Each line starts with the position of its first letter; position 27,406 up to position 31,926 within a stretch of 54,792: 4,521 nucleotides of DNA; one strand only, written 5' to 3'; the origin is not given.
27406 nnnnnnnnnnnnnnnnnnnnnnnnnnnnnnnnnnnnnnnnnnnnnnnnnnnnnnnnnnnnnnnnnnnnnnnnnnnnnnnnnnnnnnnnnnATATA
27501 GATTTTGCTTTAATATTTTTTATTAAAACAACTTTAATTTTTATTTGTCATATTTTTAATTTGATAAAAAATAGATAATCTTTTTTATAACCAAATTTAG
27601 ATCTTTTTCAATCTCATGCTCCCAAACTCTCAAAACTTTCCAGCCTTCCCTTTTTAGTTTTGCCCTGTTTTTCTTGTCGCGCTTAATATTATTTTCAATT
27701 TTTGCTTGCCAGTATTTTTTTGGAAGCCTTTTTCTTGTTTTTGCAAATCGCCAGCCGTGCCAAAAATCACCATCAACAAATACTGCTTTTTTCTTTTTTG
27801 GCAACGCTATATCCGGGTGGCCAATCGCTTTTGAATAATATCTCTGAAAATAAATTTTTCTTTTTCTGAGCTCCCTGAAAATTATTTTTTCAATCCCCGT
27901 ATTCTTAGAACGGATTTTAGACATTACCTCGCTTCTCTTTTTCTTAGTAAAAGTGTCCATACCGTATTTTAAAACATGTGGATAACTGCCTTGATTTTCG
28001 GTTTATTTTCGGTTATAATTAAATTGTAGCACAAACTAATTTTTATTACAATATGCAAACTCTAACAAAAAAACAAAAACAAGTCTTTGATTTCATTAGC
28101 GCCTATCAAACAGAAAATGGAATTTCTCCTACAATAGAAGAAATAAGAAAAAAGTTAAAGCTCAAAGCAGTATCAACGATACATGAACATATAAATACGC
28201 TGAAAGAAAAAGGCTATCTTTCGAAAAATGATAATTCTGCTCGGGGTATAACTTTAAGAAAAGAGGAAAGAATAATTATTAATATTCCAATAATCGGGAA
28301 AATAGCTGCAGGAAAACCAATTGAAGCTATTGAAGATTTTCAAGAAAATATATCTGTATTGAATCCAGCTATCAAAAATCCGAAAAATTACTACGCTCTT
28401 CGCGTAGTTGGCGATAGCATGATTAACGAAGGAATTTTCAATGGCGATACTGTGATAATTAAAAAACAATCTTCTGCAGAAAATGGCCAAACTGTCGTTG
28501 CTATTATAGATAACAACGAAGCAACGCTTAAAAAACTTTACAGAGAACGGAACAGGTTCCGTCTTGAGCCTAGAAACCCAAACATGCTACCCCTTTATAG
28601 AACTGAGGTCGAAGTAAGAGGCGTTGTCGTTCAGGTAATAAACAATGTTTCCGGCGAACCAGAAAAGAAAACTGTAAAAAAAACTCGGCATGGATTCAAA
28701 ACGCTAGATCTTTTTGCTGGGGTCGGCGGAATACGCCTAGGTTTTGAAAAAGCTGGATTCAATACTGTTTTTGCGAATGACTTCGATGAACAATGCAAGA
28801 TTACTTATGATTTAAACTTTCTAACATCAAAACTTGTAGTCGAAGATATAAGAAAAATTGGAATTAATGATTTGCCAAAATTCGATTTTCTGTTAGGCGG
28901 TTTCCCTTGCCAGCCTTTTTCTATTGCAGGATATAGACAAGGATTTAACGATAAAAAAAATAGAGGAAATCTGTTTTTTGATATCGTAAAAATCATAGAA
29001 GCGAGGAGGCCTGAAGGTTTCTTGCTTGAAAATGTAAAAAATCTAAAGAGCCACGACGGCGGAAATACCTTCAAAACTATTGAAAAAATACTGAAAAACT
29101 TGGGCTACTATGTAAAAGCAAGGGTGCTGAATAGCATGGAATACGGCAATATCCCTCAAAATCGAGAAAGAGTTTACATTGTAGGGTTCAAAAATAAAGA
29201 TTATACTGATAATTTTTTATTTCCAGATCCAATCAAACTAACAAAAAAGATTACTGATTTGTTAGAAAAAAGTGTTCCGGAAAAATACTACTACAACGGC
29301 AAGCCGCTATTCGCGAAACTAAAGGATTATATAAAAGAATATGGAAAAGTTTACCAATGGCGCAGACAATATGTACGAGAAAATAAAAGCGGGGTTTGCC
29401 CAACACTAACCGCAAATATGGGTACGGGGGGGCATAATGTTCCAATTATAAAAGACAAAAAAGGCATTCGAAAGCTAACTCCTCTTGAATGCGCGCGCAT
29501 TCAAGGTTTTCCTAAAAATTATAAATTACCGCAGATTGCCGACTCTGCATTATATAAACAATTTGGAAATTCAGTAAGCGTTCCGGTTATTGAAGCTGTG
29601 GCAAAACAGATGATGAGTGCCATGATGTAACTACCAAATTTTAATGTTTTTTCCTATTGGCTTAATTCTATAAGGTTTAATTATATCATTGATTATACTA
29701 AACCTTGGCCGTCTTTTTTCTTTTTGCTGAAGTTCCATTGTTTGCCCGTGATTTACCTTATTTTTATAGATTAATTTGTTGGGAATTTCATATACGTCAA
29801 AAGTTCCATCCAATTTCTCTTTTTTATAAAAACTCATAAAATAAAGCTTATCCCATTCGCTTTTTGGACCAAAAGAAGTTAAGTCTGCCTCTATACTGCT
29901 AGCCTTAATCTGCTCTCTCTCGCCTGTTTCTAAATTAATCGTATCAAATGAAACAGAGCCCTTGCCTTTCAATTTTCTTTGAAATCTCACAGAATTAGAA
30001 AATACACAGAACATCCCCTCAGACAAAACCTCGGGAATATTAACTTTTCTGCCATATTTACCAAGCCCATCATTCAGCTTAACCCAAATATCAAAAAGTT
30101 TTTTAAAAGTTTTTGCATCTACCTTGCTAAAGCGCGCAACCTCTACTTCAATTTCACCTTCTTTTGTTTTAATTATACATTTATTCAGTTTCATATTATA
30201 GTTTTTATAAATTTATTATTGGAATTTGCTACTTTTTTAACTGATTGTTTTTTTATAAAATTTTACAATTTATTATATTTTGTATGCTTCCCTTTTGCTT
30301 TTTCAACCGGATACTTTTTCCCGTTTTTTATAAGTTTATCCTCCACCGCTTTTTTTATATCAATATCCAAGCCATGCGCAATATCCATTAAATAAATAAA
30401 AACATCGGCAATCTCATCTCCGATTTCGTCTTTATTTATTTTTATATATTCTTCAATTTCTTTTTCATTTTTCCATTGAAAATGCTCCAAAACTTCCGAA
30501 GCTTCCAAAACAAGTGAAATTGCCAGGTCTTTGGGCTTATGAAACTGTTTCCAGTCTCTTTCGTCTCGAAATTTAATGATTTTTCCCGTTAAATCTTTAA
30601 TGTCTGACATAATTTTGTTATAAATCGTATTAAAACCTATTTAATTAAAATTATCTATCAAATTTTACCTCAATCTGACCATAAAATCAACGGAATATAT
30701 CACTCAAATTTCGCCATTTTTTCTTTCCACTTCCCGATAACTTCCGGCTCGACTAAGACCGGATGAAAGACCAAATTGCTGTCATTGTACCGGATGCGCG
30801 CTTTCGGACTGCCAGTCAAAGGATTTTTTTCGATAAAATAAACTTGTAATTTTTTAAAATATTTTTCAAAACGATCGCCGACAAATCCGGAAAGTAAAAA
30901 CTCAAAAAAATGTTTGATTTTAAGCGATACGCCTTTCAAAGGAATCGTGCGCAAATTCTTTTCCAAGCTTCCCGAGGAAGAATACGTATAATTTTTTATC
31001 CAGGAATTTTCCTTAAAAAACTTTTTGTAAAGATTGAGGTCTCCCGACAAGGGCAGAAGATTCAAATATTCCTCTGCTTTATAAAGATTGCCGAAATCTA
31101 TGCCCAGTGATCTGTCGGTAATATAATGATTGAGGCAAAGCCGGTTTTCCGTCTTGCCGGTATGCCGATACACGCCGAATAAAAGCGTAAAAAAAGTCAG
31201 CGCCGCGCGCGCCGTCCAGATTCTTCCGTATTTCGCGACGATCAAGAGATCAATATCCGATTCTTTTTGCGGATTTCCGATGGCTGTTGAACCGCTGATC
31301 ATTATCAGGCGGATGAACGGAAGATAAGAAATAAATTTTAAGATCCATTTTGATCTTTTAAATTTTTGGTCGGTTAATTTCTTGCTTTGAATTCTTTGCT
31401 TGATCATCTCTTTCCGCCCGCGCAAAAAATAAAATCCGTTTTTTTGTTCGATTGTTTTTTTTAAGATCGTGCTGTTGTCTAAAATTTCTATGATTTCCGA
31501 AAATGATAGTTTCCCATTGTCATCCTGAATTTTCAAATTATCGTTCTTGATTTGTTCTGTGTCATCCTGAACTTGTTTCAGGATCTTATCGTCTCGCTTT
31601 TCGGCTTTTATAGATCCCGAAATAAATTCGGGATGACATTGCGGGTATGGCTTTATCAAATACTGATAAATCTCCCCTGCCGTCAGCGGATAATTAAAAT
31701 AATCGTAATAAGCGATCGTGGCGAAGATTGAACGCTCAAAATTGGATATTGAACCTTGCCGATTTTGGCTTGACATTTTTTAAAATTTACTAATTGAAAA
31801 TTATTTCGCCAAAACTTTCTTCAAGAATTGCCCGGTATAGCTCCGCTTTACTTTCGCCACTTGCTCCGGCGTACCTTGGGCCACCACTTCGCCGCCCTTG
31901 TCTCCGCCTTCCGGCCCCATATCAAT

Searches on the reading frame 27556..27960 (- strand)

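Call 26: search_protein_families(library=pfam, proteins=[window:27556-27960:-], max_evalue=0.001)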
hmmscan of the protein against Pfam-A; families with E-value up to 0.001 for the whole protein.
window:27556-27960:- (134 aa): 3 families
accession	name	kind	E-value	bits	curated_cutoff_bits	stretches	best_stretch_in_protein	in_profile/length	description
PF03852.21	Vsr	-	1e-19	70.6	27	1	1-72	1-72/74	DNA mismatch endonuclease Vsr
PF04480.18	DUF559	-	3.6e-07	30.4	20.6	1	90-132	66-108/109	Protein of unknown function (DUF559)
PF18741.7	MTES_1575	-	4.2e-06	27.2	38.2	1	89-130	53-94/96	REase_MTES_1575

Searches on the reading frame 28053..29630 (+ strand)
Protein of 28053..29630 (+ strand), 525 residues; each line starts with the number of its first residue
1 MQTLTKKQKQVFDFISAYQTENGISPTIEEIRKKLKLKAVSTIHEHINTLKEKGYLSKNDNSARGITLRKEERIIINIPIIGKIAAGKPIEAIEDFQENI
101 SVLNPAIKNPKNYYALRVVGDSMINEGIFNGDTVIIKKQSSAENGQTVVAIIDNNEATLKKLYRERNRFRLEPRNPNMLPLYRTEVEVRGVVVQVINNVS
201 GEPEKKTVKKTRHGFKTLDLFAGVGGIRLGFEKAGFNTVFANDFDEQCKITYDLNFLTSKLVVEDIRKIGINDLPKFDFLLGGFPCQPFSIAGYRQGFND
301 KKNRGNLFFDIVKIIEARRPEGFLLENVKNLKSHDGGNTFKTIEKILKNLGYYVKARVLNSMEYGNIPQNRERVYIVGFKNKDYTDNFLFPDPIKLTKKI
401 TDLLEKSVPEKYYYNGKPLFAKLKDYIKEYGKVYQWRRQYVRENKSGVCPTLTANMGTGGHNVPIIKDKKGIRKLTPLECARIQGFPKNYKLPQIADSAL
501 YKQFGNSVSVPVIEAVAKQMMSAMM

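Call 26: search_protein_families(library=pfam, proteins=[window:28053-29630:+], max_evalue=0.001)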
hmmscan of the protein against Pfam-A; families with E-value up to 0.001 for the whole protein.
window:28053-29630:+ (525 aa): 4 families
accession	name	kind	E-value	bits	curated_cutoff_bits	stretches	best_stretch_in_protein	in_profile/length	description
PF00145.23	DNA_methylase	-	7.3e-92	308.7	22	1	215-521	1-323/324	C-5 cytosine-specific DNA methylase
PF00717.28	Peptidase_S24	-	2.3e-30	105.1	23.3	1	79-193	1-116/116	Peptidase S24-like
PF01726.22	LexA_DNA_bind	-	8.5e-17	61.1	23.7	1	1-65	1-65/65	LexA DNA binding domain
PF13730.12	HTH_36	-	0.00031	20.9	25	1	4-56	3-55/55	Helix-turn-helix domain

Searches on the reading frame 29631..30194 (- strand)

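Call 26: search_protein_families(library=pfam, proteins=[window:29631-30194:-], max_evalue=0.001)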
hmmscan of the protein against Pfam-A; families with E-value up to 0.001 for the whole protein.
window:29631-30194:- (187 aa): 1 family
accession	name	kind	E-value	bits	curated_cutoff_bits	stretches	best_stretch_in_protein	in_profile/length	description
PF09504.16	RE_Bsp6I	-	9.3e-15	55.2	25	1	10-173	10-170/179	Bsp6I restriction endonuclease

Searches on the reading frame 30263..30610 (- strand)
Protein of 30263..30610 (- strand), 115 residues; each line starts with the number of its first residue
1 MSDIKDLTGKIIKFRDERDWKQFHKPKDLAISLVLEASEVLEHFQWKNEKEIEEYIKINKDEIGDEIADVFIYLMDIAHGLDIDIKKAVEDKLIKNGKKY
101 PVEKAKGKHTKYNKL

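Call 26: search_protein_families(library=pfam, proteins=[window:30263-30610:-], max_evalue=0.001)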
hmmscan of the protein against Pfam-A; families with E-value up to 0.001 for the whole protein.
window:30263-30610:- (115 aa): 1 family
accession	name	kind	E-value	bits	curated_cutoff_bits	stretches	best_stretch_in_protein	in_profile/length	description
PF12643.12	MazG-like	-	2.3e-17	63.4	27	1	31-115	1-85/85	MazG-like family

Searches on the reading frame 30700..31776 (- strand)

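Call 26: search_protein_families(library=pfam, proteins=[window:30700-31776:-], max_evalue=0.001)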
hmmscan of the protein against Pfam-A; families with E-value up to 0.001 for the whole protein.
window:30700-31776:- (358 aa): 2 families
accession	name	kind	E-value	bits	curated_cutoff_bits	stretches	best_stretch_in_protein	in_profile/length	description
PF01909.29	NTP_transf_2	-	0.00024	21.9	21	1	153-182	13-41/93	Nucleotidyltransferase domain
PF18765.7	Polbeta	-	0.00027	21.5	26.9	1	147-183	5-41/93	Polymerase beta, Nucleotidyltransferase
